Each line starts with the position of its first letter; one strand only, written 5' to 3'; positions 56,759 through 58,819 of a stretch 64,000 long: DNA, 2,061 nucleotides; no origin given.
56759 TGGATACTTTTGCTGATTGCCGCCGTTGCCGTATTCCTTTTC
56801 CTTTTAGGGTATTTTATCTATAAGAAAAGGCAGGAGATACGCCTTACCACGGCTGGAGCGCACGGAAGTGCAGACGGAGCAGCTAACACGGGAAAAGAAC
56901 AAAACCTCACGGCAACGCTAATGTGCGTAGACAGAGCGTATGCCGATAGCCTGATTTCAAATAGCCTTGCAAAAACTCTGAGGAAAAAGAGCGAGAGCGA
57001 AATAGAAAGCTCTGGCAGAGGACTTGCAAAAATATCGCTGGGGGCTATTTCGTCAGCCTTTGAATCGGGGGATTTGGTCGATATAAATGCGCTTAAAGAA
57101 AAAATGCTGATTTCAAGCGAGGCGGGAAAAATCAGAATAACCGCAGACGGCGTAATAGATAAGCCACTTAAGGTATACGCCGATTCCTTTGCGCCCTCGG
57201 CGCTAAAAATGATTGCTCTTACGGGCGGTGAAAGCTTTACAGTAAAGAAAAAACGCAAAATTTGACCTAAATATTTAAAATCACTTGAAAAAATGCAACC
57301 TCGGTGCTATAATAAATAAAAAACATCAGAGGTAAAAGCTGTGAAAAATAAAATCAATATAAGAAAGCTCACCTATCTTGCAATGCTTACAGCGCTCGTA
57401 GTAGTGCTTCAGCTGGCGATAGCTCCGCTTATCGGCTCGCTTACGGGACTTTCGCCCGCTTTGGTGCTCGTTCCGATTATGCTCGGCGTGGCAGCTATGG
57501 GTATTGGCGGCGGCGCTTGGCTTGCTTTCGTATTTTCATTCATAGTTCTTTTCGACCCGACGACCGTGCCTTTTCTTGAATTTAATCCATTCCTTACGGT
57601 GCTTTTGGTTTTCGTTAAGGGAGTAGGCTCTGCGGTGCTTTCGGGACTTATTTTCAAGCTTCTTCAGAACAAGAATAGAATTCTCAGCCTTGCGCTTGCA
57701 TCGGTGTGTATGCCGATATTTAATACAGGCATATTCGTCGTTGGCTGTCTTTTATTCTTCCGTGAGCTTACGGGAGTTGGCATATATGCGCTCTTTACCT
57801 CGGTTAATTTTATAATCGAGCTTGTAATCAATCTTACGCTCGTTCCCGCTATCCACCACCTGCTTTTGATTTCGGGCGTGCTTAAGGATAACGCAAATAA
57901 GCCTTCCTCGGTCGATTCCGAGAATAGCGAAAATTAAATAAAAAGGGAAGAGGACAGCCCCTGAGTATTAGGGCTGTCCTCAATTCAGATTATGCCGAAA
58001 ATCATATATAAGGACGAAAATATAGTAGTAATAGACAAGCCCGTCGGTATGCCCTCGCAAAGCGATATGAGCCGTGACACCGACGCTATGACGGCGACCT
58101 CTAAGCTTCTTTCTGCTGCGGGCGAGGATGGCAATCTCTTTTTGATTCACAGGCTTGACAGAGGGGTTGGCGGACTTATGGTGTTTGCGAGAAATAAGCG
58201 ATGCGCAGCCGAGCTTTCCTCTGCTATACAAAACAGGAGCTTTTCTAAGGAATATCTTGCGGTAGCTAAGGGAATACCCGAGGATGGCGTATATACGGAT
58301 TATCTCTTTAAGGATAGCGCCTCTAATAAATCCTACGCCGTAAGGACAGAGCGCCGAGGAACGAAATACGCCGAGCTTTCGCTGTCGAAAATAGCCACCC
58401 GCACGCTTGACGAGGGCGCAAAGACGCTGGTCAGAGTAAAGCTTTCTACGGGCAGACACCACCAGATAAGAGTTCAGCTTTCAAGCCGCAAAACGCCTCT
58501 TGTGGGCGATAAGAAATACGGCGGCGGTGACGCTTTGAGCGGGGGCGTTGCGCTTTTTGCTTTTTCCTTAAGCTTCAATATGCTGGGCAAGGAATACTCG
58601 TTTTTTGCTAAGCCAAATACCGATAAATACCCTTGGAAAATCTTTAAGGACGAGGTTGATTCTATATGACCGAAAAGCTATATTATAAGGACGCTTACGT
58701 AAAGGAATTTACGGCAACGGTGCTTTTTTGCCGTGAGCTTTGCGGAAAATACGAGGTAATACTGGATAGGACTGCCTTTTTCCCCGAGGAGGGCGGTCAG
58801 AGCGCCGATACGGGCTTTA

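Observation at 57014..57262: Cytoplasmic tail of the giant surface protein resembles the C-terminal domain of ribosomal protein uL15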

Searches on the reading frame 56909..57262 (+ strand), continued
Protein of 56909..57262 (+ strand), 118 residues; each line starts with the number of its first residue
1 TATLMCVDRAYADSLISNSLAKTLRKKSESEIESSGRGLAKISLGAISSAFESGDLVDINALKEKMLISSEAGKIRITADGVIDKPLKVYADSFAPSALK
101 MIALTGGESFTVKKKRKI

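Call 31: find_encoding_contigs(protein=P0248, flank=6000, max_places=3)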
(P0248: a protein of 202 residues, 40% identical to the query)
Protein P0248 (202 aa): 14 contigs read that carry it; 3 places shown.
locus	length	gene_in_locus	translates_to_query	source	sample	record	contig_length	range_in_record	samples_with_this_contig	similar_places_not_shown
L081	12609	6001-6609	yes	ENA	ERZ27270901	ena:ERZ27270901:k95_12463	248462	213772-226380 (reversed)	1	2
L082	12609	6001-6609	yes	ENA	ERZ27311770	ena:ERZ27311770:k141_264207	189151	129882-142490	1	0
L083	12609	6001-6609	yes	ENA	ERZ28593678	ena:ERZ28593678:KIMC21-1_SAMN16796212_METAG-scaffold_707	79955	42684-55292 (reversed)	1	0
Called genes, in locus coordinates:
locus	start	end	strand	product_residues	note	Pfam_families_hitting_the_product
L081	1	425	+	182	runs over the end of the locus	PF00156:Pribosyltran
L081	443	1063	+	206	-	PF21984:DnaD_N, PF07261:DnaB_2 (weak)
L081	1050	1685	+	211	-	PF00730:HhH-GPD, PF00633:HHH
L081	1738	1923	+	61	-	PF10957:Spore_Cse60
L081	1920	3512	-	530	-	PF05833:NFACT_N, PF05670:NFACT-R_1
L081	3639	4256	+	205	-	PF00625:Guanylate_kin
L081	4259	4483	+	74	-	PF01192:RNA_pol_Rpb6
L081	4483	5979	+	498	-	PF02074:Peptidase_M32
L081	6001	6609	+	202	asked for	PF00828:Ribosomal_L27A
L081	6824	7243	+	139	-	PF00164:Ribosom_S12_S23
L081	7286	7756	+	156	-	PF00177:Ribosomal_S7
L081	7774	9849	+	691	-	PF00009:GTP_EFTU, PF03144:GTP_EFTU_D2, PF22042:EF-G_D2, PF14492:EFG_III, PF16658:RF3_C (weak), PF03764:EFG_IV, PF00679:EFG_C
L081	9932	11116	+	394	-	PF00009:GTP_EFTU, PF03144:GTP_EFTU_D2, PF03143:GTP_EFTU_D3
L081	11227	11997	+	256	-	PF01026:TatD_DNase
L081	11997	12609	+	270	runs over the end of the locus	PF13365:Trypsin_2, PF00089:Trypsin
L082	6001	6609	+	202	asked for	PF00828:Ribosomal_L27A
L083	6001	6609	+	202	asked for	PF00828:Ribosomal_L27A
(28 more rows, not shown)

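Call 32: find_encoding_contigs(protein=P0263, flank=6000, max_places=3)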
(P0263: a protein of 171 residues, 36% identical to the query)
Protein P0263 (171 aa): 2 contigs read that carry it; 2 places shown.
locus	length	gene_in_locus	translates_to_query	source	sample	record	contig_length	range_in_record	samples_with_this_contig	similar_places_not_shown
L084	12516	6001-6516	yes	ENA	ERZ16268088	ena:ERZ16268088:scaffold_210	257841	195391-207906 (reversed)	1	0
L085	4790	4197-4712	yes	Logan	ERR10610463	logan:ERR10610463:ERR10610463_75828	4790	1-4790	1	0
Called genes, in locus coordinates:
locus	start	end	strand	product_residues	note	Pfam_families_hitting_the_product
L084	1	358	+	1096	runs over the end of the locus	-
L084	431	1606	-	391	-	-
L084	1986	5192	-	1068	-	-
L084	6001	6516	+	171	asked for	PF00828:Ribosomal_L27A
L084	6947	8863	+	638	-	PF00795:CN_hydrolase, PF02540:NAD_synthase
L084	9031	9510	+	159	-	PF03449:GreA_GreB_N, PF01272:GreA_GreB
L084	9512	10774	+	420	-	PF00155:Aminotran_1_2 (weak), PF01276:OKR_DC_1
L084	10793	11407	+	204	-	PF02223:Thymidylate_kin, PF13401:AAA_22 (faint), PF13521:AAA_28 (weak)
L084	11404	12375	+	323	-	PF13177:DNA_pol3_delta2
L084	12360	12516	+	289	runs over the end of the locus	PF04468:PSP1, PF28472:PSP1_3rd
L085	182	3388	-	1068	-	-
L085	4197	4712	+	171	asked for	PF00828:Ribosomal_L27A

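Call 35: search_solved_structures(query=window:56909-57262:+, max_evalue=1, show_alignments=5)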
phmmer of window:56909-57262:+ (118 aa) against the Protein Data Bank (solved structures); distinct sequences matched with E-value up to 1: 22.
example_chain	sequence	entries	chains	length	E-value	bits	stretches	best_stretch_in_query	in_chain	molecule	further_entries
6o8w_M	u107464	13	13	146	0.00031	24.5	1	38-108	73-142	50S ribosomal protein L15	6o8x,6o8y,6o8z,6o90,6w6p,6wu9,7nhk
8uu4_N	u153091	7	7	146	0.00056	23.7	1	40-109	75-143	Large ribosomal subunit protein uL15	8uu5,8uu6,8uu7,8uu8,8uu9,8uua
7nhn_O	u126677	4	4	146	0.002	21.9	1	40-109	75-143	50S ribosomal protein L15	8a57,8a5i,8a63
4wce_I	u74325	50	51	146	0.0052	20.6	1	42-108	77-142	50S ribosomal protein L15 | Large ribosomal subunit protein uL15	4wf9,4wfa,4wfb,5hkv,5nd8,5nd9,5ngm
5t7v_LO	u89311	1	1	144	0.0058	20.4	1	42-107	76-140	50S ribosomal protein L15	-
5tcu_LO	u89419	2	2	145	0.0059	20.4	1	42-107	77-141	50S ribosomal protein L15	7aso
8fmw_AN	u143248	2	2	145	0.0082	19.9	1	39-103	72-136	50S ribosomal protein L15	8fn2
28jw_L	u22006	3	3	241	0.016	18.9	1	42-115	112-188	uL15c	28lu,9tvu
9tz5_k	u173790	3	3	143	0.017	18.9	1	40-91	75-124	Large ribosomal subunit protein uL15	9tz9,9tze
6dzi_M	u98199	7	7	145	0.019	18.7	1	42-109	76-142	50S ribosomal protein L15 | Large ribosomal subunit protein uL15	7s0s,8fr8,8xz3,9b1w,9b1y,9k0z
5o60_M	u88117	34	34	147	0.02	18.7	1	42-109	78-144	50S ribosomal protein L15 | Large ribosomal subunit protein uL15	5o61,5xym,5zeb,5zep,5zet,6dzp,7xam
5hl7_I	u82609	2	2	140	0.034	17.9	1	42-103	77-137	50S ribosomal protein L15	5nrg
4v61_BN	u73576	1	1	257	0.051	17.4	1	48-108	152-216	Ribosomal Protein L15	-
9h91_L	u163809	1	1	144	0.11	16.3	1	46-107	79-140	50S ribosomal protein L15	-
3j3v_L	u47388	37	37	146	0.2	15.4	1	40-109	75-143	50S ribosomal protein L15 | 50S ribosomal protein uL15 | Large ribosomal subunit protein uL15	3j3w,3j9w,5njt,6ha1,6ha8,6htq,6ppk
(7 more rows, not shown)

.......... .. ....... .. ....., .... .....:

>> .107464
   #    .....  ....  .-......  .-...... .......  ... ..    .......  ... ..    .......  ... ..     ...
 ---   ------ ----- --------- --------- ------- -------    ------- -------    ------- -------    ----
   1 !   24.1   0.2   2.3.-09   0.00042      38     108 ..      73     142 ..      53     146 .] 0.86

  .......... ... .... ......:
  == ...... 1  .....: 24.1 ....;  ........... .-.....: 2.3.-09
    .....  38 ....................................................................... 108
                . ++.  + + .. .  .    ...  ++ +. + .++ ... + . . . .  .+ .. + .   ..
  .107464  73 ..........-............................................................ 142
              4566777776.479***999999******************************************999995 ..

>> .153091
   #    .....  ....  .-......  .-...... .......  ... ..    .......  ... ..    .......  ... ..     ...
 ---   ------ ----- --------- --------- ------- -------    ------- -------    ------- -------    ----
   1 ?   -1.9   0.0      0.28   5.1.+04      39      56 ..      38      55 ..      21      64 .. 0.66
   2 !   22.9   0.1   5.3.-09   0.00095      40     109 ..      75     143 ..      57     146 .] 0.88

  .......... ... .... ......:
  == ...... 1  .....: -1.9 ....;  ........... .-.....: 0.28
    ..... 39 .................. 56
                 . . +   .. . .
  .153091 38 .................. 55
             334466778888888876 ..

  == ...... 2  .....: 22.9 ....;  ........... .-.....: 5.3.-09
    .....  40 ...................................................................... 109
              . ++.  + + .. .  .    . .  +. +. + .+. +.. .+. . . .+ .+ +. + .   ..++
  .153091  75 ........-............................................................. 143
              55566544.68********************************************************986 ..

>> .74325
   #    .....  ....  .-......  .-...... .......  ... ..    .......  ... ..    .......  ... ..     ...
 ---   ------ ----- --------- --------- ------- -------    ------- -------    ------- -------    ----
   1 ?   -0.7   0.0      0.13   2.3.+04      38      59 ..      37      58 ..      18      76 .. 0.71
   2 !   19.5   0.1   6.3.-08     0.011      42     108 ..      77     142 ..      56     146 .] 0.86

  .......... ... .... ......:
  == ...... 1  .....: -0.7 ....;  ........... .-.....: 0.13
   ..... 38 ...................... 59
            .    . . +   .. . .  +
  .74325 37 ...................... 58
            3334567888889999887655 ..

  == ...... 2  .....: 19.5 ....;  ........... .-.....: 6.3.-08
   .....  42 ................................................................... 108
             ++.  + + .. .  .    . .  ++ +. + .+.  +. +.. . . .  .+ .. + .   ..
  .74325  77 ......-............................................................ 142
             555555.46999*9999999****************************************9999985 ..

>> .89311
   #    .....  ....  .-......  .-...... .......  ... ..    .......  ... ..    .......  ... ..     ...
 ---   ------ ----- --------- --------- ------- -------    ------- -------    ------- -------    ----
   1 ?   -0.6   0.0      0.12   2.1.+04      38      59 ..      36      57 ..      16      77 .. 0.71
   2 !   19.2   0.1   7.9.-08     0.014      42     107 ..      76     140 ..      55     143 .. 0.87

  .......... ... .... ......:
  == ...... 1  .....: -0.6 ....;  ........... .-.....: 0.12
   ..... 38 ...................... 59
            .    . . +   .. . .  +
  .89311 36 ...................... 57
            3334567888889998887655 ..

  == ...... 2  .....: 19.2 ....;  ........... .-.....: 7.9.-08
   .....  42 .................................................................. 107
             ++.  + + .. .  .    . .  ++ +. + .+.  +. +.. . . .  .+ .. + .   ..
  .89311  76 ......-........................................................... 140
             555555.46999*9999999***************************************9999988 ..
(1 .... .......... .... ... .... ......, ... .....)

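Call 38: find_encoding_contigs(protein=P0255, flank=5000, max_places=2)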
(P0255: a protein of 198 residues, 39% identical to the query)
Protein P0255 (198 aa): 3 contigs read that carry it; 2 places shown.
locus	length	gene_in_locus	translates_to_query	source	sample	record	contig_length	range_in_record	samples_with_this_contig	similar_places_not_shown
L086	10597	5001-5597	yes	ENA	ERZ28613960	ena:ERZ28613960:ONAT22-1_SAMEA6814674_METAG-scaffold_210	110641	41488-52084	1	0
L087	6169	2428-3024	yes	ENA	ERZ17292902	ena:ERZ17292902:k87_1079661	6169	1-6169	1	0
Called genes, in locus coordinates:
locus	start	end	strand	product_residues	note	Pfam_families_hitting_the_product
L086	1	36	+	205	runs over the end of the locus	PF21984:DnaD_N, PF07261:DnaB_2 (weak)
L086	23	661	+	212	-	PF00730:HhH-GPD, PF00633:HHH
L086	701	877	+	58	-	PF10957:Spore_Cse60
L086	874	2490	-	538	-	PF05833:NFACT_N, PF05670:NFACT-R_1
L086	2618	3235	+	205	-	PF00625:Guanylate_kin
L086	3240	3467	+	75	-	PF01192:RNA_pol_Rpb6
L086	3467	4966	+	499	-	PF02074:Peptidase_M32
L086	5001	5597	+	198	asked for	PF00828:Ribosomal_L27A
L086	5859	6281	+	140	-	PF00164:Ribosom_S12_S23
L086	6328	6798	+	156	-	PF00177:Ribosomal_S7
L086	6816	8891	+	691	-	PF00009:GTP_EFTU, PF03144:GTP_EFTU_D2, PF22042:EF-G_D2, PF14492:EFG_III, PF16658:RF3_C (weak), PF03764:EFG_IV, PF00679:EFG_C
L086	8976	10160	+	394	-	PF00009:GTP_EFTU, PF03144:GTP_EFTU_D2, PF03143:GTP_EFTU_D3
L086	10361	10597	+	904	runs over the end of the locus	PF04205:FMN_bind (weak), PF09479:Flg_new, PF13306:LRR_5, PF13855:LRR_8 (faint), PF13306:LRR_5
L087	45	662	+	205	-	PF00625:Guanylate_kin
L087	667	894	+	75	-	PF01192:RNA_pol_Rpb6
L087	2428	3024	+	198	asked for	PF00828:Ribosomal_L27A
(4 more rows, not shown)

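Call 39: find_encoding_contigs(protein=P0262, flank=5000, max_places=2)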
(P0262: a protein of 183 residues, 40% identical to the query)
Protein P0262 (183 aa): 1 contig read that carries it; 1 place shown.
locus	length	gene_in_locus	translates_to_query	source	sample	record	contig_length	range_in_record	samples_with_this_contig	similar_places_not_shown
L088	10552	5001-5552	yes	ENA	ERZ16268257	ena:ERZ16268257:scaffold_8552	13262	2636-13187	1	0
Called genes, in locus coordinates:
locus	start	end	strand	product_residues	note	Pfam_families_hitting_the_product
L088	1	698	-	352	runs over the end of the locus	PF00155:Aminotran_1_2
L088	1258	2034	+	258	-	PF00497:SBP_bac_3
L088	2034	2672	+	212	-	PF00528:BPD_transp_1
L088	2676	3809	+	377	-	PF02463:SMC_N (faint), PF13175:AAA_15 (weak), PF00005:ABC_tran, PF13304:AAA_21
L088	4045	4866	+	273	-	-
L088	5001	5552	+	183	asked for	PF00828:Ribosomal_L27A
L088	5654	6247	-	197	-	PF02915:Rubrerythrin, PF21349:RUBY_RBDX (weak)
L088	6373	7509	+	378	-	PF13439:Glyco_transf_4, PF13579:Glyco_trans_4_4, PF00534:Glycos_transf_1, PF13692:Glyco_trans_1_4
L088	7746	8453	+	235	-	PF00072:Response_reg, PF04397:LytTR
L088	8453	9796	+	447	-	PF14501:HATPase_c_5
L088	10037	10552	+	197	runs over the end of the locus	?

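Call 40: find_encoding_contigs(protein=P0258, flank=5000, max_places=2)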
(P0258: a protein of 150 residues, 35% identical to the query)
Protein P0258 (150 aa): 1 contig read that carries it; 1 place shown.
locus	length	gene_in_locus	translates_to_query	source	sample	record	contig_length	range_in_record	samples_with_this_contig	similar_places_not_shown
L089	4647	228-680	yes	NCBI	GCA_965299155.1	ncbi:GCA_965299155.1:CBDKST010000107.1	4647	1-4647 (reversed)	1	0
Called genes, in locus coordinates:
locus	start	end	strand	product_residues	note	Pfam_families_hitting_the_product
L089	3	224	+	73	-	?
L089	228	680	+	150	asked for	PF00828:Ribosomal_L27A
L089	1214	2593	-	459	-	PF00171:Aldedh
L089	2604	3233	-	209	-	PF25137:ADH_Fe_C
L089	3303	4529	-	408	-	PF07947:YhhN, PF00465:Fe-ADH, PF13685:Fe-ADH_2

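Call 48: find_related_loci(query=A2, collection=viral_contigs, flank=5000)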
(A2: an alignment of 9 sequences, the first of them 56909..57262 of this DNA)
Query A2 (118 aa) in viral_contigs; peptide patterns used: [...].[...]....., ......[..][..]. (x = any residue, [..] = any of these).
49 stretches matched a pattern, but none encodes a relative of the query by tblastn (E <= 1e-3).

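Call 50: fold_search(model_id=the predicted structure, library=viral)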
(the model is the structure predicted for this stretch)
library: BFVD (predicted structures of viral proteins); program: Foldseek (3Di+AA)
matches with E <= 10: 115; with E <= 0.001: 0
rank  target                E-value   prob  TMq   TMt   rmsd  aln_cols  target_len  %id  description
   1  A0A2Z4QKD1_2          5.2e-01  0.10  0.30  0.05   9.8       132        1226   11  Polyprotein (Fragment) [Sclerotinia sclerotiorum endornavirus 4]
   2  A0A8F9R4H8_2          1.2e+00  0.02  0.17  0.04  13.5       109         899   14  RNA-dependent RNA polymerase (Fragment) [Sisal-associated Virgavirus C]
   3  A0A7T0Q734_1          1.4e+00  0.03  0.25  0.05  12.0       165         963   13  Replicase [Pistacia ribo-like virus]
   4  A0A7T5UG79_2          1.4e+00  0.02  0.17  0.05  14.3       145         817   12  RdRp [Iris domestica betaflexivirus 1]
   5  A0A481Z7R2            1.5e+00  0.02  0.13  0.19  13.2        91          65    5  Uncharacterized protein [Pithovirus LCPAC202]
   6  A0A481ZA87            1.6e+00  0.02  0.15  0.10  10.7        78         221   14  DNA-directed RNA polymerase subunit 5 [Pithovirus LCPAC401]
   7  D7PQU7                2.2e+00  0.02  0.20  0.05  12.8        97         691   10  Replicase (Fragment) [White ash mosaic virus]
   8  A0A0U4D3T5            2.4e+00  0.02  0.19  0.12  13.3       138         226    9  1a protein (Fragment) [Cucumber mosaic virus]
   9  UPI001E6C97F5         2.4e+00  0.01  0.13  0.08  11.0        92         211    6  (no name look-up for this kind of identifier)
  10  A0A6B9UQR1            2.4e+00  0.01  0.17  0.10  13.5       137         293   14  (no name in the UniProt tables at hand)
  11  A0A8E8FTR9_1          2.4e+00  0.01  0.12  0.03  13.4       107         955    9  Replication protein 1a [Bemisia tabaci bromo-like virus 3]
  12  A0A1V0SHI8            2.5e+00  0.02  0.18  0.08   9.9        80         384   15  Glycosyltransferase [Klosneuvirus KNV1]
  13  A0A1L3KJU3            2.5e+00  0.02  0.22  0.06  11.5       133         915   13  (no name in the UniProt tables at hand)
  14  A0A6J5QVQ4            2.7e+00  0.01  0.15  0.06  13.2        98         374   10  Clp protease proteolytic subunit /Translocation-enhancing protein TepA [uncultured Caudovirales phage]
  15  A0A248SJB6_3          2.9e+00  0.04  0.21  0.03   9.2        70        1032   18  (no name in the UniProt tables at hand)
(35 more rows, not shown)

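Call 68: search_protein_families(library=pfam, proteins=[P0263, P0259, P0241, P0262], max_evalue=0.01)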
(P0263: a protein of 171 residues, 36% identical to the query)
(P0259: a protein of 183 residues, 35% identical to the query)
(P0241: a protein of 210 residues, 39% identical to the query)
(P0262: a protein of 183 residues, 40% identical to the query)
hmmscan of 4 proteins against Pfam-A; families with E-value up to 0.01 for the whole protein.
P0263 (171 aa): 1 family
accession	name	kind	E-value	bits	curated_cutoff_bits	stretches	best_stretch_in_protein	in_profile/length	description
PF00828.25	Ribosomal_L27A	-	1e-12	48.7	21.5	1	95-164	1-72/72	Ribosomal proteins 50S-L15, 50S-L18e, 60S-L27A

P0259 (183 aa): 1 family
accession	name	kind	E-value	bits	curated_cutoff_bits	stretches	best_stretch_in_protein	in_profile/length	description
PF00828.25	Ribosomal_L27A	-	1e-13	51.9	21.5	1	110-178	2-72/72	Ribosomal proteins 50S-L15, 50S-L18e, 60S-L27A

P0241 (210 aa): 2 families
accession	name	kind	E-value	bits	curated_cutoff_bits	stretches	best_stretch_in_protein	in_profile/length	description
PF00828.25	Ribosomal_L27A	-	3.8e-11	43.7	21.5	1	135-203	2-72/72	Ribosomal proteins 50S-L15, 50S-L18e, 60S-L27A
PF05914.17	RIB43A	-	0.0019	17.5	28.9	1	59-131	188-260/372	RIB43A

P0262 (183 aa): 1 family
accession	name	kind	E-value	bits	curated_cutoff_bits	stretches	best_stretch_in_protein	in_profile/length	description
PF00828.25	Ribosomal_L27A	-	1e-12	48.7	21.5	1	108-177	1-72/72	Ribosomal proteins 50S-L15, 50S-L18e, 60S-L27A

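Call 71: search_protein_families(library=ncbifam, proteins=[P0241], max_evalue=0.1)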
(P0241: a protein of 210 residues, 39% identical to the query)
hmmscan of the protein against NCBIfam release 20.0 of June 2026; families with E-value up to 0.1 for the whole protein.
P0241 (210 aa): 2 families
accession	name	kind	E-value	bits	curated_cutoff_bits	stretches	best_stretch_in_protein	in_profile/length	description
TIGR01071.1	rplO_bact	equivalog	9.1e-11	41.8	77.95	1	128-202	69-143/144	50S ribosomal protein L15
NF003079.0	PRK04005.1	equivalog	5.8e-05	22.7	85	1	169-206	68-105/121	50S ribosomal protein L18e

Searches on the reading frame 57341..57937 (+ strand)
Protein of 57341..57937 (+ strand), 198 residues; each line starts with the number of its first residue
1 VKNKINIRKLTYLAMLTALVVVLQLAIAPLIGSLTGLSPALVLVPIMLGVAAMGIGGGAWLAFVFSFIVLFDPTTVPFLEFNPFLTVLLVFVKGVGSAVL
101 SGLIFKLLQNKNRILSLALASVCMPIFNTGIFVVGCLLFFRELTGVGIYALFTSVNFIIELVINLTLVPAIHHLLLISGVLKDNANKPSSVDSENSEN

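Call 12: search_protein_families(library=pfam, proteins=[window:57341-57937:+], max_evalue=0.001)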
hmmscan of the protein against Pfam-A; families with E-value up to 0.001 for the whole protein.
window:57341-57937:+ (198 aa): 1 family
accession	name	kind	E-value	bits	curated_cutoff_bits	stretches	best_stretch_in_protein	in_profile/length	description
PF12822.12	ECF_trnsprt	-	2.1e-10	41.3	30.7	1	8-171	1-168/169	ECF transporter, substrate-specific component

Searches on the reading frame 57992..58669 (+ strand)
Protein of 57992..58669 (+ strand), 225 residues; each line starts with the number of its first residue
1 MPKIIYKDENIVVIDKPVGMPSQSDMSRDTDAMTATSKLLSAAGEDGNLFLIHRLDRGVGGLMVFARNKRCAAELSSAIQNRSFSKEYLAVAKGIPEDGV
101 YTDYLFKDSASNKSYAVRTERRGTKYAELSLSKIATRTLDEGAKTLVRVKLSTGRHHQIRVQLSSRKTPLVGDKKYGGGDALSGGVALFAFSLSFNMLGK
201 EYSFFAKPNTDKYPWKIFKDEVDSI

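Call 12: search_protein_families(library=pfam, proteins=[window:57992-58669:+], max_evalue=0.001)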
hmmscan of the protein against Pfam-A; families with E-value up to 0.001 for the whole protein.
window:57992-58669:+ (225 aa): 1 family
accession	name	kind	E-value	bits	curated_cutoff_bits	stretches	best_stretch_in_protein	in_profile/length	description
PF00849.27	PseudoU_synth_2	-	1.7e-30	106.7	26.8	1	10-165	1-152/152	RNA pseudouridylate synthase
